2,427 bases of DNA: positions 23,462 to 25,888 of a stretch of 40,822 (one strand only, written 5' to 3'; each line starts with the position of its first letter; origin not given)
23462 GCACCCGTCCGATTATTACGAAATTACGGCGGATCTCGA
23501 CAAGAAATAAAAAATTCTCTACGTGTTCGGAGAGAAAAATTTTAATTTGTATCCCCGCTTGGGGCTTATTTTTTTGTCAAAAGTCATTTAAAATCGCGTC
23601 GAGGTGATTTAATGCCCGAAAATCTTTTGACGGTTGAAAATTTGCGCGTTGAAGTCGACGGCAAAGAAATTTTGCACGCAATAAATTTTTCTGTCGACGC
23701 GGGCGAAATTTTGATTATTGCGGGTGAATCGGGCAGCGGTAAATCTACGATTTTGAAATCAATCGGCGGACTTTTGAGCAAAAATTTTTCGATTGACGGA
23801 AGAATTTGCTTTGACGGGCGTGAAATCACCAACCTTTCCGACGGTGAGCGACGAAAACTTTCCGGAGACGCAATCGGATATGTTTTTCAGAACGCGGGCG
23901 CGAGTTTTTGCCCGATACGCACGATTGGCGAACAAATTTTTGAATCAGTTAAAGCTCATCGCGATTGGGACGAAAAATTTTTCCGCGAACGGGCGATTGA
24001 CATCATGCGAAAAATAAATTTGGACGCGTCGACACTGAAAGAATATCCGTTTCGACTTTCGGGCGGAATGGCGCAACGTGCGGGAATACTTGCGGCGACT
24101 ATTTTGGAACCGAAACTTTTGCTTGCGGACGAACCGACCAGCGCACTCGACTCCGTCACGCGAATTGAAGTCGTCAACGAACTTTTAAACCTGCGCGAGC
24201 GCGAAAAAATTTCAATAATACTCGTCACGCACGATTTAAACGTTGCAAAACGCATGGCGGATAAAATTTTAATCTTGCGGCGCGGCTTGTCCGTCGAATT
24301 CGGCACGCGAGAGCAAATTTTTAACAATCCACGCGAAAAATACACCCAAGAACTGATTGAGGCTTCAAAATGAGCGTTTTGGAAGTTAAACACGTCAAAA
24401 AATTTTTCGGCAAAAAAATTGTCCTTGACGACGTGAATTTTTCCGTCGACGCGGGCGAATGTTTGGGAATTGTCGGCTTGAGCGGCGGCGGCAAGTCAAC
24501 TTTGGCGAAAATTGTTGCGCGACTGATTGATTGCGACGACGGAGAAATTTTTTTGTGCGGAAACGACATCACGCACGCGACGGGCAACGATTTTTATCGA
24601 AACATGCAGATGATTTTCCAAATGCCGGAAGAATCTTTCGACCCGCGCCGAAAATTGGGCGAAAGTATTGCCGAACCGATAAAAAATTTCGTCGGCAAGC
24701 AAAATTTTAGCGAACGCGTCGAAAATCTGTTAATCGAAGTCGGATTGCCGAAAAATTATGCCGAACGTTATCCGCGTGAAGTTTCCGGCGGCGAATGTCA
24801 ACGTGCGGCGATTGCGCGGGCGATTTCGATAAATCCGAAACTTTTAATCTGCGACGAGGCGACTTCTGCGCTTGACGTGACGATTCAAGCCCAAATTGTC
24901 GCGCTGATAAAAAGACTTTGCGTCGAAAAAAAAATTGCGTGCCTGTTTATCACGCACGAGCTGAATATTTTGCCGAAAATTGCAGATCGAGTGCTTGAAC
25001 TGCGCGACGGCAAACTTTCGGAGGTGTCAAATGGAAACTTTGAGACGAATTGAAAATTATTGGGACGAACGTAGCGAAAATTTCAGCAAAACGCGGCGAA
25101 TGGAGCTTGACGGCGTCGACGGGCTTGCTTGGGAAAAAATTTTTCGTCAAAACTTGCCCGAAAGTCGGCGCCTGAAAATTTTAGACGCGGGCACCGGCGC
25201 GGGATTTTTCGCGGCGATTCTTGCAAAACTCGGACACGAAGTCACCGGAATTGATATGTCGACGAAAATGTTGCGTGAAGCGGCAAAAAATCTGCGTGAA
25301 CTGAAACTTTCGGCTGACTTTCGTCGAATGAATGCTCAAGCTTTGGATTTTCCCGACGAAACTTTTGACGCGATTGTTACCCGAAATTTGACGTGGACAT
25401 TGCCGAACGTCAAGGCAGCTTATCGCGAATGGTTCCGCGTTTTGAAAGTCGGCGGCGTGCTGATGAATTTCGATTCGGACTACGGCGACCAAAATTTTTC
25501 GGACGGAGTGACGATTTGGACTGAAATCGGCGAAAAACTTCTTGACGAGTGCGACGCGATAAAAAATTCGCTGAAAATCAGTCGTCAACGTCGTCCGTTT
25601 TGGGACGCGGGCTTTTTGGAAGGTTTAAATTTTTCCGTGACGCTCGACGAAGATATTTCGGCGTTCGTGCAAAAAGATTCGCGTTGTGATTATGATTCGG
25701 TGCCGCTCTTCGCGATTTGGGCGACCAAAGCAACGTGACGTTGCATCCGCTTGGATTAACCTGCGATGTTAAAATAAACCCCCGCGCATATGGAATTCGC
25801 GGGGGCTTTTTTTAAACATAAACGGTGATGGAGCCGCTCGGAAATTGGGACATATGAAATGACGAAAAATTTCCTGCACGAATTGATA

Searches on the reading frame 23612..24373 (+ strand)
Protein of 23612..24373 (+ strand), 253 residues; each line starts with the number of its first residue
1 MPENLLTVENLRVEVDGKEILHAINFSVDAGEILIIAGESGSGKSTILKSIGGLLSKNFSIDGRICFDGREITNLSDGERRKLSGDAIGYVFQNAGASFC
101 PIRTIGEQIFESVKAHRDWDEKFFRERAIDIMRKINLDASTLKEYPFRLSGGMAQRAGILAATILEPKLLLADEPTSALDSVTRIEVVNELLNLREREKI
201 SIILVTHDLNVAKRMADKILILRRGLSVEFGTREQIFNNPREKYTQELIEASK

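Call 27: search_protein_families(library=pfam, proteins=[window:23612-24373:+], max_evalue=0.01)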
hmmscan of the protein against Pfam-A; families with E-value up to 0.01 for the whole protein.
window:23612-24373:+ (253 aa): 10 families
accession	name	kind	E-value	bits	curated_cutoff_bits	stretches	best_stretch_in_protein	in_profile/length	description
PF00005.33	ABC_tran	-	2.8e-27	96.4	25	1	21-177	1-137/137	ABC transporter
PF13304.12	AAA_21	-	4.8e-07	30.6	27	1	140-211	201-302/304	AAA domain, putative AbiEii toxin, Type IV TA system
PF13476.12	AAA_23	-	0.00016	22.8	27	1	24-68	15-56/201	AAA domain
PF09818.15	ABC_ATPase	-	0.00022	20.8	23.2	0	11-64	60-112/283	P-loop domain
PF13555.12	AAA_29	-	0.00028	21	27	1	26-55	17-46/61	P-loop containing region of AAA domain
PF13401.12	AAA_22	-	0.0003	21.5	27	1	32-207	6-123/130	AAA domain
PF08352.17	oligo_HPY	-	0.00068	20.4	27.1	1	228-251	1-24/65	Oligopeptide/dipeptide transporter, C-terminal region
PF02463.25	SMC_N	-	0.00075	19.4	40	1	33-218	26-207/220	RecF/RecN/SMC N terminal domain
PF03266.21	NTPase_1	-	0.0015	18.8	23.9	1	34-71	2-40/168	NTPase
PF13191.12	AAA_16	-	0.0033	18.4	32.6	1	21-58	13-51/167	AAA ATPase domain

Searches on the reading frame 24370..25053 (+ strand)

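Call 27: search_protein_families(library=pfam, proteins=[window:24370-25053:+], max_evalue=0.01)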
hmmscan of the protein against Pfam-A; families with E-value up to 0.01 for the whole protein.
window:24370-25053:+ (227 aa): 6 families
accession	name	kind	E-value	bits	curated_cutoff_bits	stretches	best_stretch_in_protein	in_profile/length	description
PF00005.33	ABC_tran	-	2.2e-29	103.2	25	1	19-166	1-137/137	ABC transporter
PF13401.12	AAA_22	-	4.9e-05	24.1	27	1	31-194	7-121/130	AAA domain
PF13304.12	AAA_21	-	0.00041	21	27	0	127-201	227-303/304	AAA domain, putative AbiEii toxin, Type IV TA system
PF13238.12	AAA_18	-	0.00051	20.9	29.4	1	33-137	2-92/128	AAA domain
PF09818.15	ABC_ATPase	-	0.0064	16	23.2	0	137-181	157-216/283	P-loop domain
PF25201.1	nSTAND6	-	0.0077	16.7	27.7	0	13-105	2-94/148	Novel STAND NTPase 6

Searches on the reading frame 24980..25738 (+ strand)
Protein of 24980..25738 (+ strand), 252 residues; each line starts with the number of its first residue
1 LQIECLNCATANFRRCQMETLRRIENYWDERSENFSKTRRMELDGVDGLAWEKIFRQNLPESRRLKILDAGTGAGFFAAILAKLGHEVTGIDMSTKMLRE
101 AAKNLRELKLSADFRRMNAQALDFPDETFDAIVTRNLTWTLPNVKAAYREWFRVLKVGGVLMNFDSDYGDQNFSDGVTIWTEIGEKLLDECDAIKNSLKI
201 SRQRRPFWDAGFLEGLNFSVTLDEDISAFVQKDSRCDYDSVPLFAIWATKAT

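Call 28: search_protein_families(library=pfam, proteins=[window:24980-25738:+], max_evalue=0.01)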
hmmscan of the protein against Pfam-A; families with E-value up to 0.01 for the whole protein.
window:24980-25738:+ (252 aa): 11 families
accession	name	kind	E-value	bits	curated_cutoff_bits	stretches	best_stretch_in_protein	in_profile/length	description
PF08241.18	Methyltransf_11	-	1e-23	84.2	21.2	1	68-162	1-94/95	Methyltransferase domain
PF13649.12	Methyltransf_25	-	1.9e-22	80.2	27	1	67-159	1-97/97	Methyltransferase domain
PF13847.12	Methyltransf_31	-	2.7e-19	69.8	27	1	64-167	4-113/145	Methyltransferase domain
PF08242.18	Methyltransf_12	-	3.9e-13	50.4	30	1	68-161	1-98/98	Methyltransferase domain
PF01209.24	Ubie_methyltran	-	3.1e-12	46.8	20.1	1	51-163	35-151/233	ubiE/COQ5 methyltransferase family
PF13489.12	Methyltransf_23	-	1.4e-10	41.6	27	1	56-162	14-115/164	Methyltransferase domain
PF05175.20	MTS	-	6.4e-07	29.6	23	1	54-134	22-104/170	Methyltransferase small domain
PF13679.12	Methyltransf_32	-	3.3e-05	24.3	27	1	54-121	16-89/143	Methyltransferase domain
PF01135.25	PCMT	-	3.6e-05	24.1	20.3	1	65-112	75-125/210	Protein-L-isoaspartate(D-aspartate) O-methyltransferase (PCMT)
PF06325.19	PrmA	-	0.00066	19.7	22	1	64-135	163-233/296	Ribosomal protein L11 methyltransferase (PrmA)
PF01170.24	UPF0020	-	0.0099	16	22.3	0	87-134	78-127/197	RMKL-like, methyltransferase domain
